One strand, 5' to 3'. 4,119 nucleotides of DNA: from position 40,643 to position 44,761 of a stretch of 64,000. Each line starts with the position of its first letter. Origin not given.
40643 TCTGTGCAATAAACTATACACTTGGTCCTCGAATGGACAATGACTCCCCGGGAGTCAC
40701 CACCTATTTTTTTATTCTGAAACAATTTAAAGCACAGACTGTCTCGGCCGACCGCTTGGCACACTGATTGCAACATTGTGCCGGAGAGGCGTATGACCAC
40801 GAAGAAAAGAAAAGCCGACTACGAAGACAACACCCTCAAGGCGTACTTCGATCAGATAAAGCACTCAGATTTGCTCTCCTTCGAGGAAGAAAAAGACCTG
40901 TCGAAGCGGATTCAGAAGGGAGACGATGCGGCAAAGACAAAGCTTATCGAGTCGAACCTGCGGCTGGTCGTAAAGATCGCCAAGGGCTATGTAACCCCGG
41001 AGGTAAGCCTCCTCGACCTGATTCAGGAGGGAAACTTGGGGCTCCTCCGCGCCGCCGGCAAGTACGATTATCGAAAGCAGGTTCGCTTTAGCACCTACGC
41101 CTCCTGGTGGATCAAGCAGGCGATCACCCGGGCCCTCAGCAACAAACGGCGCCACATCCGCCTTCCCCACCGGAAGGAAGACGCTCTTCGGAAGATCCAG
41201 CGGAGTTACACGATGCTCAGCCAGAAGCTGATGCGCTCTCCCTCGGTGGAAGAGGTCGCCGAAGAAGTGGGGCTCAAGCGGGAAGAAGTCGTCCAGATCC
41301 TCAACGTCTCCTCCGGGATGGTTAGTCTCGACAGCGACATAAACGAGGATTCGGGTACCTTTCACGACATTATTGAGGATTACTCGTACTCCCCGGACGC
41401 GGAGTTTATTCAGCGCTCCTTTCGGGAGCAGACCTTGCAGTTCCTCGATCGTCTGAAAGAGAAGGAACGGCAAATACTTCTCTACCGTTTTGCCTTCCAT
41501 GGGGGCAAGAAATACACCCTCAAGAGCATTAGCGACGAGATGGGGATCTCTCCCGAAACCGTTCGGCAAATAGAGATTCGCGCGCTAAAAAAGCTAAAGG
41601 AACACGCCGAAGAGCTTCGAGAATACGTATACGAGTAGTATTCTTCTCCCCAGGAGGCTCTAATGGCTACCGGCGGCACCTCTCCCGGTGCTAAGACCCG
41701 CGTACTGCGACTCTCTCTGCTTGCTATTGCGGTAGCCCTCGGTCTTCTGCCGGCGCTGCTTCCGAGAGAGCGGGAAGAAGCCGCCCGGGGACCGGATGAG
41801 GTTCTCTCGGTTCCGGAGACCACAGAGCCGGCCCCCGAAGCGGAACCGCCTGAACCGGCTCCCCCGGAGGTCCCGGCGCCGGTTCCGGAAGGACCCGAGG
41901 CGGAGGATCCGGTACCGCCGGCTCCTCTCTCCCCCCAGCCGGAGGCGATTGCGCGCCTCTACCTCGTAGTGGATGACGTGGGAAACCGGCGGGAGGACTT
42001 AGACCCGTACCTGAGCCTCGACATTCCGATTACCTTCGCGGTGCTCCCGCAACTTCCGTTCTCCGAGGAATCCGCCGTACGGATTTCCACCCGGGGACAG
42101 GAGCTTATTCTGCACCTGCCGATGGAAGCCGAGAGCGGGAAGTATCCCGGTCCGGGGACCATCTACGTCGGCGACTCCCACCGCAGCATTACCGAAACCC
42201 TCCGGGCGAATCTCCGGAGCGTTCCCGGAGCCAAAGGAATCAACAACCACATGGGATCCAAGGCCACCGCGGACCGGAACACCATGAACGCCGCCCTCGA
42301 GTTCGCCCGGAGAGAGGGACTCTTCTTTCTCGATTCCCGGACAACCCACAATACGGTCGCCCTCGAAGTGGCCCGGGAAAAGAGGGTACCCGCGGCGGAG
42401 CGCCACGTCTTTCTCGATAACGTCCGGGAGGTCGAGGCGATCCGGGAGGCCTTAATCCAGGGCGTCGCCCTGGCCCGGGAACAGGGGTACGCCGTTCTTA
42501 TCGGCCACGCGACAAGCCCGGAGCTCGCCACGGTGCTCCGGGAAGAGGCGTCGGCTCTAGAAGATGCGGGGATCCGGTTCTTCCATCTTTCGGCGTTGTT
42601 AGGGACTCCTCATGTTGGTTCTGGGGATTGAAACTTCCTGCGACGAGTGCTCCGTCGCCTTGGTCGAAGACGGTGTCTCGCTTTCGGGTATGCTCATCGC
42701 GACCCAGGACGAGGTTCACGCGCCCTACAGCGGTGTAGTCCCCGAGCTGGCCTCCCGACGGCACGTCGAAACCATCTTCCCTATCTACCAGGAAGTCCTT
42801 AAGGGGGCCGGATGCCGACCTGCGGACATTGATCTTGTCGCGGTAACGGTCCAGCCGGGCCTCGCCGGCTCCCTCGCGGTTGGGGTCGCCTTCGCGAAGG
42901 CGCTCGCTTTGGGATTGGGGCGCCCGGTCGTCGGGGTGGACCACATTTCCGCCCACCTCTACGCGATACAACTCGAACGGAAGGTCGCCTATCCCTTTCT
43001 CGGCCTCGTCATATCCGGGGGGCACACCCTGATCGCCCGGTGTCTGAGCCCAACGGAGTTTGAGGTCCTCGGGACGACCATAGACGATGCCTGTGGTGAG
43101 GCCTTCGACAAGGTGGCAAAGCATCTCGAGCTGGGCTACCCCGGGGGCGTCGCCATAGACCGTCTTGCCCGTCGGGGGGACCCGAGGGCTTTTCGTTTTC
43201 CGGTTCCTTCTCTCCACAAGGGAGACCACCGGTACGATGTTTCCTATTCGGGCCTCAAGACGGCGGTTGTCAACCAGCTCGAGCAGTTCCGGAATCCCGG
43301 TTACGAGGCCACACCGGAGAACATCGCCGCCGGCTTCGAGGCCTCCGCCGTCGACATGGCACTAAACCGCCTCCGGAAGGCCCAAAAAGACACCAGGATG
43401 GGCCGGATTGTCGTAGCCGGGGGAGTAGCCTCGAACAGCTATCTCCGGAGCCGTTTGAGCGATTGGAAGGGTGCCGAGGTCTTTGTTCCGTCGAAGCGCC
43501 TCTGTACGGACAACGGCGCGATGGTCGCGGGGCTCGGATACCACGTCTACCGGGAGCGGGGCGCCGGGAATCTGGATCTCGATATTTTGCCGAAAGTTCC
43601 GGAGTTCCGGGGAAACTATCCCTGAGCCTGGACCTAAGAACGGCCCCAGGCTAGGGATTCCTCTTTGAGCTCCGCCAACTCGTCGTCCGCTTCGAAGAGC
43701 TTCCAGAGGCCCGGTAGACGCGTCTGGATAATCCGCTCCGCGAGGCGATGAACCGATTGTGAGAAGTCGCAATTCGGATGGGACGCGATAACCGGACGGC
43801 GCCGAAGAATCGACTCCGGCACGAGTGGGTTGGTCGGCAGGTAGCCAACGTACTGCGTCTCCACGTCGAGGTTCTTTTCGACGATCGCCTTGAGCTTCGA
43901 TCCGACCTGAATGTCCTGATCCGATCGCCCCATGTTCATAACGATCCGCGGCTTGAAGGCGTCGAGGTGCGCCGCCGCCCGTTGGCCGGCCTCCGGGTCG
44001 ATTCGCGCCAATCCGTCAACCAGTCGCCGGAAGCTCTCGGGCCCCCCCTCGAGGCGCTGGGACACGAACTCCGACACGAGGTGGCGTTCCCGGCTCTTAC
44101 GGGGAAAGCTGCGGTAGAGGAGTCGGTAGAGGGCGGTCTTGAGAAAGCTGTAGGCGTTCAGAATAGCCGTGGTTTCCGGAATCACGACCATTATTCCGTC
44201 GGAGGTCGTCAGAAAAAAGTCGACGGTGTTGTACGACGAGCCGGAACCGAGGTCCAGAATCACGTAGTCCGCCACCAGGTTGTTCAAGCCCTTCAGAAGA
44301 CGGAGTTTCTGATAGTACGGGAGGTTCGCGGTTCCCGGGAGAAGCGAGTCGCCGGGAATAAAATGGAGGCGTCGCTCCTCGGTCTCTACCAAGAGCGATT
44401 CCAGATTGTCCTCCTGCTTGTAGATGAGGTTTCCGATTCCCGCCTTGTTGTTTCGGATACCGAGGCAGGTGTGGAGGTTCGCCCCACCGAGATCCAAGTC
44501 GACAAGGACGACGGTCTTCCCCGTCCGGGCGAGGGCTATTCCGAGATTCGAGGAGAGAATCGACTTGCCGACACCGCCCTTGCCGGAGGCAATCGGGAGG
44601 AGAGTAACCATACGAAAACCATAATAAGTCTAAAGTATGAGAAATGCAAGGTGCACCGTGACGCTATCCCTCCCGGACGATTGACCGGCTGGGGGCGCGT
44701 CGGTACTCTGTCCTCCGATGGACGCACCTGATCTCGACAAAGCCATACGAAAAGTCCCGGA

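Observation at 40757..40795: Perfect sigma54 promoter driving an RpoS-like sigma factor behind flgF-flgG-flgJ-like: a Borrelia-style RpoN->RpoS cascade?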

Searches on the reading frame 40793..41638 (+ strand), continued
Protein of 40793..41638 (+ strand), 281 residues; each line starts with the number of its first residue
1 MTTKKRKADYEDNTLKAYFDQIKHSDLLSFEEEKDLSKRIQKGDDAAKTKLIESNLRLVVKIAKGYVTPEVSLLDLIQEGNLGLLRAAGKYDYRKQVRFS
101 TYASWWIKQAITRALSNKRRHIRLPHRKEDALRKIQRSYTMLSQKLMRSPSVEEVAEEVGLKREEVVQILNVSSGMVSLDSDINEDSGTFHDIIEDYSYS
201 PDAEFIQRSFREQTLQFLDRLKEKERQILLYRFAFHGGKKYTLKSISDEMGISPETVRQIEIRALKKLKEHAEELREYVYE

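Call 45: search_solved_structures(query=window:40793-41638:+, max_evalue=1e-20)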
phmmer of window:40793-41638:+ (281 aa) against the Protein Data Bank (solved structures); distinct sequences matched with E-value up to 1e-20: 61 (the best 60 are shown).
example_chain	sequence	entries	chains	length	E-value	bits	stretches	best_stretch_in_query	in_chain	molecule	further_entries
8x6f_E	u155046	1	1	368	7.3e-60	205.7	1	14-272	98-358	RNA polymerase sigma factor SigA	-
7ckq_F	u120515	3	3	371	1.1e-57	198.6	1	14-272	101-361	RNA polymerase sigma factor SigA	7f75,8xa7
7l7b_F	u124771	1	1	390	3.9e-56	193.5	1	12-278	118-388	RNA polymerase sigma factor SigA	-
7vf9_F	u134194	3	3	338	2.6e-54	187.5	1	14-273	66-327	RNA polymerase sigma factor RpoS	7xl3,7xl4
7f0r_F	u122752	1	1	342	2.7e-54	187.4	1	14-273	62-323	RNA polymerase sigma factor RpoS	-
4xln_F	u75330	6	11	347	2.2e-52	181.2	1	37-276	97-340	RNA polymerase sigma factor SigA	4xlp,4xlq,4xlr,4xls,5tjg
1l9u_H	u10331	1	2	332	2.2e-52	181.1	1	36-276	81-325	SIGMA FACTOR SIGA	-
1l9z_H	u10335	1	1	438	3.4e-52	180.5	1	38-276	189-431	SIGMA FACTOR SIGA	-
6omf_F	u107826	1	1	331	1.9e-51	178.1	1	16-271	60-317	RNA polymerase sigma factor RpoS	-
6kj6_F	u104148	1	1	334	2.2e-51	177.9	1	16-271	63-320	RNA polymerase sigma factor RpoS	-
5ipl_F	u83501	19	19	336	2.3e-51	177.8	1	16-271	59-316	RNA polymerase sigma factor RpoS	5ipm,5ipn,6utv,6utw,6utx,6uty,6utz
7ye1_F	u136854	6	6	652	5.2e-51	176.7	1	35-272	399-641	RNA polymerase sigma factor RpoD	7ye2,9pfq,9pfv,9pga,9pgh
3dxj_F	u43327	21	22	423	6.8e-51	176.3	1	30-276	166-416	RNA polymerase pricipal sigma factor (RpoD); CHAIN F, P | RNA polymerase sigma factor | RNA polymerase sigma factor SigA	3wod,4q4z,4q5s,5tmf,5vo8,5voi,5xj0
1iw7_F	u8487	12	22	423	7e-51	176.2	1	30-276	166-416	RNA polymerase sigma-70 subunit | principal sigma factor | DNA-directed RNA polymerase sigma chain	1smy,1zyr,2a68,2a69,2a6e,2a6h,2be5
9ujk_F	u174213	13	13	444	7.1e-51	176.2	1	30-276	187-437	RNA polymerase sigma factor SigA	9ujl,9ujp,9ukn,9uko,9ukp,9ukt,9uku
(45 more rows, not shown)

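Call 55: search_protein_families(library=pfam, proteins=[L042:5749-7140:+, L009:5266-6348:+, L009:6335-7366:+], max_evalue=0.00001)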
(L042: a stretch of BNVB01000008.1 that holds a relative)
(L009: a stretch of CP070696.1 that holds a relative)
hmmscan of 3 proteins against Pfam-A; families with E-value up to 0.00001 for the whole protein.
L042:5749-7140:+ (463 aa): 3 families
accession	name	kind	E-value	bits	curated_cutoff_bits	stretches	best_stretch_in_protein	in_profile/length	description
PF04552.19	Sigma54_DBD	-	3.3e-52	176.9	22.8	1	308-463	3-158/160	Sigma-54, DNA binding domain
PF04963.19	Sigma54_CBD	-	2.2e-39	135.6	22.9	1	108-290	3-183/185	Sigma-54 factor, core binding domain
PF00309.25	Sigma54_AID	-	6.1e-13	48.8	23.8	1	16-61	1-46/46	Sigma-54 factor, Activator interacting domain (AID)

L009:5266-6348:+ (360 aa): 1 family
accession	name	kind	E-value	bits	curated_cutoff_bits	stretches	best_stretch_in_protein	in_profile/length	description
PF13144.11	ChapFlgA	-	2.2e-18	66.9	23.8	1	238-357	5-122/122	Chaperone for flagella basal body P-ring formation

L009:6335-7366:+ (343 aa): 1 family
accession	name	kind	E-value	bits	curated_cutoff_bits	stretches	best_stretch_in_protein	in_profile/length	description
PF02119.21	FlgI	-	2.8e-90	303.1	25.3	1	24-342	1-343/343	Flagellar P-ring protein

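Call 73: find_encoding_contigs(protein=window:40793-41638:+, flank=1000, max_places=3)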
Protein window:40793-41638:+ (281 aa): 1 contig read that carries it; 1 place shown.
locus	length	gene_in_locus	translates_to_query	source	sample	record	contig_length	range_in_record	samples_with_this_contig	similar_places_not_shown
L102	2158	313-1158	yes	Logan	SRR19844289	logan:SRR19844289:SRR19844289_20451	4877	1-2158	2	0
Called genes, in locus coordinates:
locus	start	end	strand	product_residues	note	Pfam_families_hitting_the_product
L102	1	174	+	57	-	?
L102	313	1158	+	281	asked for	PF00140:Sigma70_r1_2, PF04542:Sigma70_r2, PF04539:Sigma70_r3, PF08281:Sigma70_r4_2 (faint), PF04545:Sigma70_r4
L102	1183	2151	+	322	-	PF04748:Polysacc_deac_2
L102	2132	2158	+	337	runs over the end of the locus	PF00814:TsaD, PF22521:HypF_C_2 (weak)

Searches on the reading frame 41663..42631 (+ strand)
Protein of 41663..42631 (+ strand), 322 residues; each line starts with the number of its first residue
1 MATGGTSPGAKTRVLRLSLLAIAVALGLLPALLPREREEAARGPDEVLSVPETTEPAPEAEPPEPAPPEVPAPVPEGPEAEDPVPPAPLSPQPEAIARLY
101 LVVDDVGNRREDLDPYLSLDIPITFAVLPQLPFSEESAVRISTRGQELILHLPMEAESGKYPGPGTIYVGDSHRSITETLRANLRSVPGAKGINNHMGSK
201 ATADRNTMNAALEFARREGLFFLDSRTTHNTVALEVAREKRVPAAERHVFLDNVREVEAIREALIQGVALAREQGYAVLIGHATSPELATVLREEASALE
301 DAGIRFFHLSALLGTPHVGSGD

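Call 4: search_protein_families(library=ncbifam, proteins=[window:41663-42631:+])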
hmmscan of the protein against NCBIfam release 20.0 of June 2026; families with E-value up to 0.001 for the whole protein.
window:41663-42631:+ (322 aa): 0 families

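Call 5: search_protein_families(library=pfam, proteins=[window:41663-42631:+])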
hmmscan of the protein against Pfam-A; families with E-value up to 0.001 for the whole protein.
window:41663-42631:+ (322 aa): 1 family
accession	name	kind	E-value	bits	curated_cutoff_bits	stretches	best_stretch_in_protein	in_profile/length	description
PF04748.18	Polysacc_deac_2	-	1.3e-69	234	27.5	1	101-313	1-212/212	Divergent polysaccharide deacetylase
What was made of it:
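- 41663..42631 (+): Divergent polysaccharide deacetylase (PF04748), 24 nt downstream of the sigma gene and possibly co-transcribed with it. Pfam 234 bits (call 5).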

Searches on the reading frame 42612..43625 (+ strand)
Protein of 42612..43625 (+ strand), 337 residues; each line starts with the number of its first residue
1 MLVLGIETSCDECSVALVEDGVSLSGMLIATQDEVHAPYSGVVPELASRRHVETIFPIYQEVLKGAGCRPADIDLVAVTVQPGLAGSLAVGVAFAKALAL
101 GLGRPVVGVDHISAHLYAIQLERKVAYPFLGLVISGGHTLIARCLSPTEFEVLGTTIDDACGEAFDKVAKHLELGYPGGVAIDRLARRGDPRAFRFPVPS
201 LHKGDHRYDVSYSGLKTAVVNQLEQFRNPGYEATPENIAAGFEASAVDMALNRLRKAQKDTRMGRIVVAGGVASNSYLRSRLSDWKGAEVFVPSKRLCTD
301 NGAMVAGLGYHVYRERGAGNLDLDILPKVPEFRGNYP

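Call 4: search_protein_families(library=ncbifam, proteins=[window:42612-43625:+])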
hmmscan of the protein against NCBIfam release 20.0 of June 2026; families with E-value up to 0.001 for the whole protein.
window:42612-43625:+ (337 aa): 5 families
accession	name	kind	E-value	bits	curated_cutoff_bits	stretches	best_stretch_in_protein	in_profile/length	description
TIGR03723.1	T6A_TsaD_YgjD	equivalog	1.8e-115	385.4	296.1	1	3-313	1-313/314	tRNA (adenosine(37)-N6)-threonylcarbamoyltransferase complex transferase subunit TsaD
TIGR00329.1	gcp_kae1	subfamily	9.5e-100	333.8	207.8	1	4-306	1-305/305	tRNA (adenosine(37)-N6)-threonylcarbamoyltransferase complex transferase subunit TsaD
TIGR03722.2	arch_KAE1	equivalog_domain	6.5e-54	183.2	375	1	3-316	1-300/323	KEOPS complex N(6)-L-threonylcarbamoyladenine synthase Kae1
NF007174.0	PRK09605.1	equivalog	1.7e-49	168.7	447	1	1-317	1-303/535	bifunctional N(6)-L-threonylcarbamoyladenine synthase/serine/threonine protein kinase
TIGR03725.1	T6A_YeaZ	equivalog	4.6e-16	59.4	69.3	1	3-118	1-100/212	tRNA (adenosine(37)-N6)-threonylcarbamoyltransferase complex dimerization subunit type 1 TsaB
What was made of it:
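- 42612..43625 (+): tsaD (tRNA t6A synthesis), overlapping the end of the deacetylase gene. NCBIfam TIGR03723 scores 385.4 bits against a cut-off of 296.1 (call 4).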

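Call 5: search_protein_families(library=pfam, proteins=[window:42612-43625:+])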
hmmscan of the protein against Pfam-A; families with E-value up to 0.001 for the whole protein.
window:42612-43625:+ (337 aa): 2 families
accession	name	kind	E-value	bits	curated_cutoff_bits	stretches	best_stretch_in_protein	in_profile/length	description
PF00814.31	TsaD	-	9.9e-85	284.9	24.8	1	29-306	7-263/264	tRNA N6-adenosine threonylcarbamoyltransferase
PF22521.2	HypF_C_2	-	1.2e-05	25.7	27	1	231-302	162-236/241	Carbamoyltransferase, Kae1-like Domain, second subdomain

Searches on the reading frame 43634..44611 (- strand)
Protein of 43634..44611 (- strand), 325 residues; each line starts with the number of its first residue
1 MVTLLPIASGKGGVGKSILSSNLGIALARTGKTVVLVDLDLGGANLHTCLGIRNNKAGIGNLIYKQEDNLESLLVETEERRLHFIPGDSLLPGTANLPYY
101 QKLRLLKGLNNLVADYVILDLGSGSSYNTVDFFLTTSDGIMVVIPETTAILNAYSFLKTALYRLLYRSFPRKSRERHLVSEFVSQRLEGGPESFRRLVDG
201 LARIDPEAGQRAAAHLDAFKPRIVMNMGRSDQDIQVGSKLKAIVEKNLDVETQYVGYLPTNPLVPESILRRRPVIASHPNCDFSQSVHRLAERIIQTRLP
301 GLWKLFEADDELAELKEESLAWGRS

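Call 4: search_protein_families(library=ncbifam, proteins=[window:43634-44611:-])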
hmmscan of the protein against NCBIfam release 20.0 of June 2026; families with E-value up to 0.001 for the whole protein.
window:43634-44611:- (325 aa): 22 families
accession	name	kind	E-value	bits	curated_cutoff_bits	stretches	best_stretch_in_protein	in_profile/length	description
TIGR01969.1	minD_arch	subfamily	7.5e-22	77.7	201.75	1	6-154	4-149/251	cell division ATPase MinD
TIGR01968.1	minD_bact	equivalog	3.1e-16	59.5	212.9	1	5-153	4-151/261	septum site-determining protein MinD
TIGR03018.1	pepcterm_TyrKin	hypoth_equivalog_domain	1.8e-12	47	230.65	1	5-150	38-185/207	XrtA-associated tyrosine autokinase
TIGR01007.1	eps_fam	subfamily_domain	1.1e-11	44.7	108.05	1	5-122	20-136/204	polysaccharide biosynthesis tyrosine autokinase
NF041136.1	MrpORP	equivalog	1.7e-11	44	450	1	7-59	10-62/365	iron-sulfur cluster carrier protein MrpORP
TIGR03371.1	cellulose_yhjQ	equivalog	1.5e-10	40.9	157.85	1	5-186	4-182/246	cellulose biosynthesis protein BcsQ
TIGR01287.1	nifH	equivalog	1.6e-09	37.5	394.35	1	247-298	197-248/275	nitrogenase iron protein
NF008669.0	PRK11670.1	equivalog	5.7e-09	35.3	348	1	4-56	109-161/369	iron-sulfur cluster carrier protein ApbC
NF047398.1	AAA_KGGVGR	domain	8.1e-09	36.1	90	1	7-69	7-71/190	KGGVGR-motif variant AAA ATPase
NF008079.0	PRK10818.1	equivalog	6.4e-08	32.2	508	1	2-149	2-149/270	septum site-determining protein MinD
NF033200.1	F430_CfbC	exception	1.9e-07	30.7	402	0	10-40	7-37/260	Ni-sirohydrochlorin a,c-diamide reductive cyclase ATP-dependent reductase subunit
NF009701.0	PRK13230.1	subfamily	3.5e-07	29.5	350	0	9-40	7-38/291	nitrogenase reductase-like protein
NF041546.1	ParA_partition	equivalog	5e-07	29.5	180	1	7-43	4-40/203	ParA family partition ATPase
NF008568.0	PRK11519.1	equivalog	1.8e-06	26.4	1068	1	9-104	533-626/720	tyrosine-protein kinase Wzc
NF040564.1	SCO2523_fam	equivalog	1.5e-05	24.5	200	1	8-59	6-57/305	SCO2523 family variant P-loop protein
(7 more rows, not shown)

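Call 5: search_protein_families(library=pfam, proteins=[window:43634-44611:-])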
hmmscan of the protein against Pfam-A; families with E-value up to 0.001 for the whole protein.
window:43634-44611:- (325 aa): 6 families
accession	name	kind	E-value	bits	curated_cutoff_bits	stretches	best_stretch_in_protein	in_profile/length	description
PF01656.29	CbiA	-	5.2e-14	52.7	25.4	1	7-273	3-124/125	CobQ/CobB/MinD/ParA nucleotide binding domain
PF10609.15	ParA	-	1.2e-13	51.5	27.1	1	5-58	6-59/246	NUBPL iron-transfer P-loop NTPase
PF13614.12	AAA_31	-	9.1e-13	49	27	1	6-145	5-148/177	AAA domain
PF00142.24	Fer4_NifH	-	7.9e-08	32.5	25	1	10-46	7-43/271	4Fe-4S iron sulfur cluster binding proteins, NifH/frxC family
PF02374.21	ArsA_ATPase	-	2e-05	24.4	24.3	1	8-40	6-38/305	Anion-transporting ATPase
PF09140.17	MipZ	-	0.00024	21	20.7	1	7-56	5-54/262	ATPase MipZ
